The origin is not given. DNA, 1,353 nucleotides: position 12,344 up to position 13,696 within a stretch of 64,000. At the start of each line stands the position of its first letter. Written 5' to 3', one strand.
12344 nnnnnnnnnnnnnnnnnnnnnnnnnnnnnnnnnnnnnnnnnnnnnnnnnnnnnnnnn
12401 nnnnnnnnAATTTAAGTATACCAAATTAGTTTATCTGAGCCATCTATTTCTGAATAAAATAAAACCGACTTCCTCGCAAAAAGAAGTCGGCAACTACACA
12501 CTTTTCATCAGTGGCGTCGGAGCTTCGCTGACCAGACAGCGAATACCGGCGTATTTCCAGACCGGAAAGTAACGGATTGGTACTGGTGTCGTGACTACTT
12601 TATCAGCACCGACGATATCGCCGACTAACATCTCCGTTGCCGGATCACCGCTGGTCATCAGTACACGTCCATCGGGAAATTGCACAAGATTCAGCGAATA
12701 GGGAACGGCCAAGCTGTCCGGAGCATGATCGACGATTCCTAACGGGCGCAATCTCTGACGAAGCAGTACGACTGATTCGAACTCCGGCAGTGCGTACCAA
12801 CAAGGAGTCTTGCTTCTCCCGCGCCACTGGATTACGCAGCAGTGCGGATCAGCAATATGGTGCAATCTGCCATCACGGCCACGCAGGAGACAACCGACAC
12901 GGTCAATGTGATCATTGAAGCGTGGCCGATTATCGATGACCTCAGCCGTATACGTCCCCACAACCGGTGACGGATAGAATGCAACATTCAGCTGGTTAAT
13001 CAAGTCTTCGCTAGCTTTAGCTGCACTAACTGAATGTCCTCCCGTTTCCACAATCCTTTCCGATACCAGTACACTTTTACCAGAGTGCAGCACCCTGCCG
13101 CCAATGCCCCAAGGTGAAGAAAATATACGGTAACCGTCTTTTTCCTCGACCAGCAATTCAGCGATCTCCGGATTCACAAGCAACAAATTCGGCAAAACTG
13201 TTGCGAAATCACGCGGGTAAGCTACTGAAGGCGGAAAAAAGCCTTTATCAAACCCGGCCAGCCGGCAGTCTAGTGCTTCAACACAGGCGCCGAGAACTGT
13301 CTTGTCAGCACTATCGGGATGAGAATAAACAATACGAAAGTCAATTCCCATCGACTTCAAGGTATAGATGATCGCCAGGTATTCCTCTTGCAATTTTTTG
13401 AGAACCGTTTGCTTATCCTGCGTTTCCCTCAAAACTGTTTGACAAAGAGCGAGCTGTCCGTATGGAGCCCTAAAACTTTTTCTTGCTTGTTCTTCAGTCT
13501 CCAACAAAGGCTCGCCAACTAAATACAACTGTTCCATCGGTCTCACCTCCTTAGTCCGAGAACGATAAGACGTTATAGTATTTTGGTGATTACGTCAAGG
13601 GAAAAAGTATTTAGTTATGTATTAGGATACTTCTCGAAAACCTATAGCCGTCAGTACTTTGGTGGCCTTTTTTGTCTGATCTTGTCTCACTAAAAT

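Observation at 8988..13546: Compositionally distinct ~4.5-kb block: B12-binding radical SAM enzyme + pentein-fold (amidinotransferase-like) enzyme + secreted protein + small polytopic membrane protein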

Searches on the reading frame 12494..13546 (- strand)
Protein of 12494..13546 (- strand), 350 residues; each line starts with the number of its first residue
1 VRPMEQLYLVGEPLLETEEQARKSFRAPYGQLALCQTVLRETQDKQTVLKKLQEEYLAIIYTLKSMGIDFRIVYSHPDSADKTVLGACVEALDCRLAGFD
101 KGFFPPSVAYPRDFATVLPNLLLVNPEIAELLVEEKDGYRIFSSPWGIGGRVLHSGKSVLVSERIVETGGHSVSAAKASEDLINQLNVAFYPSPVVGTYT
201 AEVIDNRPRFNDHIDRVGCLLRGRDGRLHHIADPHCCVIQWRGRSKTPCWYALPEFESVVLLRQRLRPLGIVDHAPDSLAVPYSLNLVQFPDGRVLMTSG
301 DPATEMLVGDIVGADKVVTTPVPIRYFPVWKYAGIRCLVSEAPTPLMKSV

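Call 3: search_protein_families(library=pfam, proteins=[window:12494-13546:-], max_evalue=0.1)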
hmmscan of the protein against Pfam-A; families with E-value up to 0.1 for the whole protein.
window:12494-13546:- (350 aa): 0 families

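Call 4: search_protein_families(library=ncbifam, proteins=[window:12494-13546:-], max_evalue=0.1)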
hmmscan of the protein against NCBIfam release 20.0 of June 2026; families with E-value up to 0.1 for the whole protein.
window:12494-13546:- (350 aa): 0 families

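Call 6: find_encoding_contigs(protein=window:12494-13546:-, flank=10000, max_places=10)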
Protein window:12494-13546:- (350 aa): no gene with exactly this product is on record in the collection.

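Call 7: find_homologous_proteins(query=window:12494-13546:-, max_evalue=0.001)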
Query window:12494-13546:- (350 aa): 59 proteins with E <= 0.001 among 2984 candidates.
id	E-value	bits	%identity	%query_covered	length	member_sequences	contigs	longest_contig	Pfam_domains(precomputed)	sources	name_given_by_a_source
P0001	5.8e-164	563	68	99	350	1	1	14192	-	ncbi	ncbi:MAG: hypothetical protein V1838_05170 [Patescibacteria group bacterium]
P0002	2.4e-152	525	100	66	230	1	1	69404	-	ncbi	ncbi:hypothetical protein ACFL04_02325 [Patescibacteria group bacterium]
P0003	2.8e-113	397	53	99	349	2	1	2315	-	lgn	-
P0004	3.8e-113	396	52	99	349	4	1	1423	-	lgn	-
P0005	1.8e-111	391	52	99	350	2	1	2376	-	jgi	-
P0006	6.3e-109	382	51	99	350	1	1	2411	-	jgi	jgi:hypothetical protein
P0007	3.4e-108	380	50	99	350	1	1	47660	-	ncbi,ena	-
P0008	7.0e-108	379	51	99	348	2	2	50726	-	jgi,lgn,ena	-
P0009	4.9e-107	376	51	99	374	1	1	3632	-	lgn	-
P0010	9.5e-107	375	50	99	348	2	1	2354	-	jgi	-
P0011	6.0e-106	372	50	99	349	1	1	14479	-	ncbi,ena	-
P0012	2.7e-104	367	50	99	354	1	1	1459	-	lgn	-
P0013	3.1e-103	364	50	99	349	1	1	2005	-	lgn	-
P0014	3.1e-102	360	50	99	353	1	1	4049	-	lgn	-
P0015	2.0e-101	358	49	98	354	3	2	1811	-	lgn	-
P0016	2.2e-100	354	51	98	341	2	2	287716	-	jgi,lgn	jgi:hypothetical protein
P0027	1.0e-93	332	49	98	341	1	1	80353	-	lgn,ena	-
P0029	2.7e-93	331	47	99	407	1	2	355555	-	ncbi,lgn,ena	-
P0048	2.3e-69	252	41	98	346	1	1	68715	-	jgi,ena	jgi:hypothetical protein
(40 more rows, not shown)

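Call 8: search_solved_structures(query=window:12494-13546:-, max_evalue=10, show_alignments=2)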
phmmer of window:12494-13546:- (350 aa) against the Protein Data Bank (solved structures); distinct sequences matched with E-value up to 10: 0.

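Call 9: find_encoding_contigs(protein=P0001, flank=8000, max_places=3)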
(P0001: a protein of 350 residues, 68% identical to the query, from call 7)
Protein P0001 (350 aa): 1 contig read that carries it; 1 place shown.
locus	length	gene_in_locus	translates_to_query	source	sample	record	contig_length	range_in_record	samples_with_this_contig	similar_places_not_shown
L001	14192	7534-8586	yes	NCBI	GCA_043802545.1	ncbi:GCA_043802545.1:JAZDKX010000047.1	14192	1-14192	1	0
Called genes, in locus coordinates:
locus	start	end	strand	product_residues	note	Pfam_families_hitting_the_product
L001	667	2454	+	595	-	PF00009:GTP_EFTU, PF01926:MMR_HSR1, PF22042:EF-G_D2, PF03144:GTP_EFTU_D2, PF00679:EFG_C, PF21018:BipA_C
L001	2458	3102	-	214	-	PF02698:DUF218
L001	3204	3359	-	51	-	-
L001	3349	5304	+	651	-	PF09826:Beta_propel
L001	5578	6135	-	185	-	-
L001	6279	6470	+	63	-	-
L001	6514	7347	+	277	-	PF18915:DUF5667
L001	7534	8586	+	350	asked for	-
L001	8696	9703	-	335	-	PF00078:RVT_1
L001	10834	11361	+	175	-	-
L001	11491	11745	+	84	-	-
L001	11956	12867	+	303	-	PF00892:EamA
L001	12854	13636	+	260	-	PF19927:DUF6390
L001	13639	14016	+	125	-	-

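Call 10: find_encoding_contigs(protein=P0016, flank=8000, max_places=3)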
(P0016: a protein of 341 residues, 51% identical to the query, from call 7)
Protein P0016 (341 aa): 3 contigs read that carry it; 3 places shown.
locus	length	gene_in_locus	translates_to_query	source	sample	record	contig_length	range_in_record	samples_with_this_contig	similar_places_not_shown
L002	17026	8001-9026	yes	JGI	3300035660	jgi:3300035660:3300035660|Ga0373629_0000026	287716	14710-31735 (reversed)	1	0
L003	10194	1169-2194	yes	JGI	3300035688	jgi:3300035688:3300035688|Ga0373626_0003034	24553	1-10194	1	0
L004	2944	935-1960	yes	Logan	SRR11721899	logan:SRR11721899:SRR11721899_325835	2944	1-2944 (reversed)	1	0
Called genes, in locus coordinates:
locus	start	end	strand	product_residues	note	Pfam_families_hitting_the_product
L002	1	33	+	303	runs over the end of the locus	PF01565:FAD_binding_4, PF02873:MurB_C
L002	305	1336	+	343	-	PF01916:DS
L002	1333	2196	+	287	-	PF00491:Arginase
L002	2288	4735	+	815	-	PF07517:SecA_DEAD, PF01043:SecA_PP_bind, PF21090:P-loop_SecA, PF07516:SecA_SW, PF02810:SEC-C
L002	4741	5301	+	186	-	PF01948:PyrI, PF02748:PyrI_C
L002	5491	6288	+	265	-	PF00215:OMPdecase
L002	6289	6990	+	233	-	-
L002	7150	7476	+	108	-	-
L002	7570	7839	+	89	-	-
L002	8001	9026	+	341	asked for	-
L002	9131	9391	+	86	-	-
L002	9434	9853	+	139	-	-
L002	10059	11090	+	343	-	PF02912:Phe_tRNA-synt_N, PF01409:tRNA-synt_2d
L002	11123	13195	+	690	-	PF03483:B3_4, PF03484:B5, PF17759:tRNA_synthFbeta, PF03147:FDX-ACB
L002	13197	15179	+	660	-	PF02518:HATPase_c, PF00204:DNA_gyraseB, PF01751:Toprim, PF00986:DNA_gyraseB_C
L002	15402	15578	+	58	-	PF00584:SecE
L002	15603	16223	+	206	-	PF02357:NusG, PF00467:KOW (weak)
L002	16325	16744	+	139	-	PF03946:Ribosomal_L11_N, PF00298:Ribosomal_L11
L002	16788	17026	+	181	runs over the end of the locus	PF00383:dCMP_cyt_deam_1, PF14437:MafB19-deam (weak)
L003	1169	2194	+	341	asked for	-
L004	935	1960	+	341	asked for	-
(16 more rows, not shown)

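Call 11: find_encoding_contigs(protein=P0029, flank=8000, max_places=3)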
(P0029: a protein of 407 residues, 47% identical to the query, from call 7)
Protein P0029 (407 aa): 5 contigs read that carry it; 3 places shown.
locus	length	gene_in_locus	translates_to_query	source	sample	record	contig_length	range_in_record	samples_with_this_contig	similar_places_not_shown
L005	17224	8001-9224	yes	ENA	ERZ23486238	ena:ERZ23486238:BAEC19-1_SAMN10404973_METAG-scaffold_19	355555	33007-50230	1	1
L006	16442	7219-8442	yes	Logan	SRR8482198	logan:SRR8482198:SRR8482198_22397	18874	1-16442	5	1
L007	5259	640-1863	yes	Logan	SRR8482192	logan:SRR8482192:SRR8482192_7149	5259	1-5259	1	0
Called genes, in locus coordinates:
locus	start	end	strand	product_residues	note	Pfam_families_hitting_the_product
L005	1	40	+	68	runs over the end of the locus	-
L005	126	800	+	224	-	PF01797:Y1_Tnp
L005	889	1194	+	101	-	PF01022:HTH_5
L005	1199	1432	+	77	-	PF13192:Thioredoxin_3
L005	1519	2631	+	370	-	PF03773:ArsP_1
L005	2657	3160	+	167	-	-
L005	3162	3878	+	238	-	PF13386:DsbD_2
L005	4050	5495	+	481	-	PF04055:Radical_SAM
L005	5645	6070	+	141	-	-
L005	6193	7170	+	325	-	PF00730:HhH-GPD (weak)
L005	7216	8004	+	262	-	PF01975:SurE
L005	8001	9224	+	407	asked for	-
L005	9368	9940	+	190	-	PF01928:CYTH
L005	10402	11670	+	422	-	-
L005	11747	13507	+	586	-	PF00664:ABC_membrane, PF13304:AAA_21 (faint), PF00005:ABC_tran, PF13401:AAA_22 (faint), PF02463:SMC_N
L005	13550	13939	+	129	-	-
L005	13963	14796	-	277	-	-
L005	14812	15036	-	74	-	-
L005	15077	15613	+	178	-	-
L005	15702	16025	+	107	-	PF01371:Trp_repressor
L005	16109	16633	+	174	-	PF18306:LDcluster4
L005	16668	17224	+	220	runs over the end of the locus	-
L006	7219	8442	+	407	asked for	-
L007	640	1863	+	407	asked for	-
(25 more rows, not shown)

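Call 21: find_related_loci(query=A1, collection=genome_contigs, flank=8000)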
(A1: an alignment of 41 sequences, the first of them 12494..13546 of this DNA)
Query A1 (350 aa) in genome_contigs; peptide patterns used: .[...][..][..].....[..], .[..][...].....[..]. (x = any residue, [..] = any of these).
159 stretches matched a pattern; 10 encode a relative of the query (tblastn E <= 1e-3); 10 distinct loci.
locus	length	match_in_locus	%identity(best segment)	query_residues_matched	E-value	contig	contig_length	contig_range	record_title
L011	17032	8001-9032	47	4-349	1e-98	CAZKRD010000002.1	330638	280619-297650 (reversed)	MAG TPA_asm: uncultured Candidatus Saccharibacteria bacterium isolate SRP179991_co3_31 genome assembly, contig: NODE_2_l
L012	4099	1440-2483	46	5-348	3e-97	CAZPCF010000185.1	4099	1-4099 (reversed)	MAG TPA_asm: uncultured bacterium isolate SRP178699_co1_136 genome assembly, contig: NODE_33484_length_4099_cov_4.070227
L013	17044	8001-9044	45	4-349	2e-96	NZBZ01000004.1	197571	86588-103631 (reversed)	MAG: bacterium isolate ARS1290 MHASMcontig_135568, whole genome shotgun sequence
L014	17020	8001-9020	39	6-348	2e-67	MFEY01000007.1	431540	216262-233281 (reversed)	MAG: Candidatus Doudnabacteria bacterium RIFCSPHIGHO2_12_FULL_48_16 rifcsphigho2_12_scaffold_47, whole genome shotgun se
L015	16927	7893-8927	33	5-348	3e-59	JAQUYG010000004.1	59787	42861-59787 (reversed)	MAG: Candidatus Paceibacterota bacterium isolate STD2_231 NODE_1705_length_59787_cov_6.435853_Sandtown_D2, whole genome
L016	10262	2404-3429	33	1-348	3e-58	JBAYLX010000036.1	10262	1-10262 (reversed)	MAG: Candidatus Paceibacterota bacterium isolate SO_2016_LW1_25 scaffold08174_LW64-88_2016, whole genome shotgun sequenc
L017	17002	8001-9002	26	3-349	1e-34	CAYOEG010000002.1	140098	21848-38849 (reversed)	MAG TPA_asm: uncultured Candidatus Saccharibacteria bacterium isolate SRP294416_co1_479 genome assembly, contig: NODE_81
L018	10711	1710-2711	29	8-350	1e-32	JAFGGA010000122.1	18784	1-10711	MAG: Deltaproteobacteria bacterium isolate Zod_Metabat.1361 k87_7261422, whole genome shotgun sequence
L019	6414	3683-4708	30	4-349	6e-32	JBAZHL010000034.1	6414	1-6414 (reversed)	MAG: Patescibacteria group bacterium isolate SO_2017_LW3_7 NODE_42742_length_6414_cov_1.566566_LW162_2017, whole genome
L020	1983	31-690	32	107-339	6e-27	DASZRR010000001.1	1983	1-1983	MAG TPA_asm: Patescibacteria group bacterium isolate SMAG_U6029 k141_233886, whole genome shotgun sequence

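Call 25: predict_structure(alignment_id=A1)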
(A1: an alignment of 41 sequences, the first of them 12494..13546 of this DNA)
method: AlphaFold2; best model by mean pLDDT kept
length: 350 residues; sequences in the alignment: 41
mean_pLDDT: 92.8   pTM: 0.92
mean pLDDT of the five models: 92.8, 92.5, 92.1, 92.1, 91.3
residues with pLDDT >= 90: 285; 70-90: 56; 50-70: 7; < 50: 2
segments of 3 or more residues with pLDDT < 50: none
pLDDT, mean of each block of 10 residues (from residue 1): 73 83 89 97 94 98 98 94 97 94 84 93 89 91 92 94 88 85 86 97 92 96 98 97 91 96 95 97 98 98 99 99 97 95 84
secondary structure, 60 per line:
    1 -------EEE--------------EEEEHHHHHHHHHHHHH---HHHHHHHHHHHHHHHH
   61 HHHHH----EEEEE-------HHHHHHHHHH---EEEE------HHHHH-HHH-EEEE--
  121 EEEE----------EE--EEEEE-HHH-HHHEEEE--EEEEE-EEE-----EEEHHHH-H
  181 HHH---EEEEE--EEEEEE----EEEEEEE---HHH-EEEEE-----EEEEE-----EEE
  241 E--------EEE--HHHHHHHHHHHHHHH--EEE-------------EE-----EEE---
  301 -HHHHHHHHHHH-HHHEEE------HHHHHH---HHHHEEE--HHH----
elements in order: E8-10 E25-28 H29-41 H45-65 E70-74 H82-91 E95-98 H105-109 E115-118 E121-124 E139-143 E152-155 E158-162 E164-166 E172-174 H175-178 H180-183 E187-191 E194-199 E204-210 E218-222 E228-232 E238-241 E250-252 H255-269 E272-274 E295-297 H302-312 E317-319 H326-331 H335-338 E339-341
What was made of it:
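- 12494..13537 (-): Cytoplasmic pentein-fold (guanidino-group-modifying-like) enzyme, 347 aa from ATG 13537 (the ORF opens at GTG 13546); member of a small, mostly Patescibacteria family with no Pfam model. AlphaFold2 pLDDT 92.8, pTM 0.92 (call 25).
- On Pentein / guanidino-group-modifying enzyme superfamily: The AlphaFold2 model has pLDDT 92.8 (call 25).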

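Call 29: fold_search(model_id=the predicted structure, library=pdb)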
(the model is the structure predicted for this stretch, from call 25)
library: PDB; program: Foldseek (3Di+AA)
matches with E <= 10: 582; with E <= 0.001: 38
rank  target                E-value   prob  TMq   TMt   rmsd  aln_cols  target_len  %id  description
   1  3rhy_A                7.6e-07  1.00  0.46  0.63   7.1       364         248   13  Crystal structure of the dimethylarginine dimethylaminohydrolase adduct with 4-chloro-2-hydroxymethylpyridine (released 2011-06-15)
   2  6juz                  9.2e-07  1.00  0.49  0.61   7.4       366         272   11  Crystal Structure of N-terminal domain of ArgZ(N71S) covalently bond to a reaction intermediate (released 2020-01-15)
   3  6juy_C                1.0e-06  1.00  0.48  0.28   7.9       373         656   12  Crystal Structure of ArgZ, apo structure, an Arginine Dihydrolase from the Ornithine-Ammonia Cycle in Cyanobacteria (released 2020-01-15)
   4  6szq_E                1.3e-06  1.00  0.46  0.55   7.4       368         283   11  Crystal structure of human DDAH-1 (released 2019-12-25)
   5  6jv0                  1.4e-06  1.00  0.50  0.61   7.4       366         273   12  Crystal Structure of N-terminal domain of ArgZ, bound to Product, an arginine dihydrolase from the Ornithine-Ammonia Cyc (released 2020-01-15)
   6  6jv1                  1.9e-06  1.00  0.49  0.60   6.9       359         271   11  Crystal Structure of N-terminal domain of ArgZ, C264S mutant, bound to Substrate, an arginine dihydrolase from the Ornit (released 2020-01-15)
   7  7usz_A                2.2e-06  1.00  0.45  0.55   7.8       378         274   11  Human DDAH-1, holo (Zn-bound) form (released 2022-05-11)
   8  6juy_A                2.6e-06  1.00  0.42  0.25   8.6       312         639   16  Crystal Structure of ArgZ, apo structure, an Arginine Dihydrolase from the Ornithine-Ammonia Cycle in Cyanobacteria (released 2020-01-15)
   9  6juy_D                2.8e-06  1.00  0.47  0.28   8.5       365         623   12  Crystal Structure of ArgZ, apo structure, an Arginine Dihydrolase from the Ornithine-Ammonia Cycle in Cyanobacteria (released 2020-01-15)
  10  2jaj_A                3.0e-06  1.00  0.46  0.56   7.5       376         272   11  DDAH1 complexed with L-257 (released 2007-02-13)
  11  6szq_C                3.4e-06  1.00  0.43  0.52   7.9       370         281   14  Crystal structure of human DDAH-1 (released 2019-12-25)
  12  3p8p_A                4.9e-06  1.00  0.42  0.51   9.0       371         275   14  Crystal Structure of Human Dimethylarginine Dimethylaminohydrolase-1 (DDAH-1) variant C274S bound with N5-(1-iminopent (released 2010-11-10)
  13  7ut0_B                5.6e-06  1.00  0.45  0.53   7.6       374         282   13  Human DDAH-1, apo form (released 2022-05-18)
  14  6juy_B                6.7e-06  1.00  0.42  0.25   6.9       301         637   16  Crystal Structure of ArgZ, apo structure, an Arginine Dihydrolase from the Ornithine-Ammonia Cycle in Cyanobacteria (released 2020-01-15)
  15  6szq_A                7.2e-06  1.00  0.45  0.54   7.9       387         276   12  Crystal structure of human DDAH-1 (released 2019-12-25)
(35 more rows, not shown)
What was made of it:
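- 12494..13537 (-): Foldseek: DDAH, ArgZ/AgrE, ADI, StrB1 and AstB, E 7.6e-7 to 6.7e-4 (call 29).
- On Pentein / guanidino-group-modifying enzyme superfamily: All 38 Foldseek PDB hits with E<=0.001 are GMEs (call 29).
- Closest known: Guanidino-group-modifying. Same: The predicted fold matches (Foldseek probability 1.00, E 7.6e-7 to 6.7e-4, TM 0.42-0.50 on the query and up to 0.63 on the target; call 29).
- eIF6/Tif6 and RESC5 appear among the weaker Foldseek hits, at E 2e-3 to 1e-2 (call 29). The 38 best structural hits are all enzymes (call 29).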

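Call 32: search_solved_structures(query=A1, max_evalue=10, show_alignments=3)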
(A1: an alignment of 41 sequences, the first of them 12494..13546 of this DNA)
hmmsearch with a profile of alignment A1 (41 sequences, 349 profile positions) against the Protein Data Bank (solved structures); distinct sequences matched with E-value up to 10: 1.
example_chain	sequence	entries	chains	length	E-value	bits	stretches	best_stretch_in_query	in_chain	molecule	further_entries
4qu7_A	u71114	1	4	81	1.4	10.8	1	189-228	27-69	G-rich sequence factor 1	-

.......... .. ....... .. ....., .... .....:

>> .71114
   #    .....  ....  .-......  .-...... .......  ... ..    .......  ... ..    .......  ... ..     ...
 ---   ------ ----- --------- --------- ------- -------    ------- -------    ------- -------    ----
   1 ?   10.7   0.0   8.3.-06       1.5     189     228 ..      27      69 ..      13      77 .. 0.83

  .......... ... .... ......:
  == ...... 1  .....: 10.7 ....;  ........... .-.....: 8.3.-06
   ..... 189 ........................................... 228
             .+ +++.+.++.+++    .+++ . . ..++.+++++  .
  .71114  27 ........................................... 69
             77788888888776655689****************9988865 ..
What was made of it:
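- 12494..13537 (-): No PDB sequence hit, even with a profile (calls 8, 32).
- On Pentein / guanidino-group-modifying enzyme superfamily: No PDB sequence hit with a profile (call 32).
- Tried and rejected: Sequence links between the pentein family and solved structures, by single sequence and by profile, gave nothing (calls 8, 32).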

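Call 45: search_protein_representatives(alignment_id=A1)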
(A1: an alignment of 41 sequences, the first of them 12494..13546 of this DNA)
Query: 41 sequences, 349 profile positions. Proteins with E-value up to 0.001 (for the whole library): 302; up to 1e-10: 260; up to 1e-30: 159. The best 150 are listed.
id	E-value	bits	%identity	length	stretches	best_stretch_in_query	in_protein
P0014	1.2e-151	520.8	-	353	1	1-347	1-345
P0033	1.1e-134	465.1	-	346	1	4-347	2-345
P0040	4.2e-133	459.8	-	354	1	1-347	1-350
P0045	5.8e-129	446.2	-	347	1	4-346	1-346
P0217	8.6e-126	435.8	-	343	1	4-347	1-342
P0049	5.9e-125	433.1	-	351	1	4-347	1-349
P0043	1.7e-122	425.0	-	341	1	4-345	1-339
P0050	4.7e-121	420.2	-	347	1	4-347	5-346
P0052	1.3e-120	418.8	-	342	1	4-347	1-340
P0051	6.0e-120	416.6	-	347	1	2-347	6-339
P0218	5.3e-115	400.3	-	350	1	1-345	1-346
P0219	1.9e-114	398.5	-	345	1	4-346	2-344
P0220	8.7e-114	396.3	-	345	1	4-347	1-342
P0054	1.0e-113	396.1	-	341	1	4-346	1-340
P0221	1.4e-113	395.6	-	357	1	4-345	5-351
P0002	1.3e-85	303.7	-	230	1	117-346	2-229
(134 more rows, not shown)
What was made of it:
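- Closest known: Guanidino-group-modifying. Different: The family is small (302 representatives, call 45), and its named members are almost all Patescibacteria.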
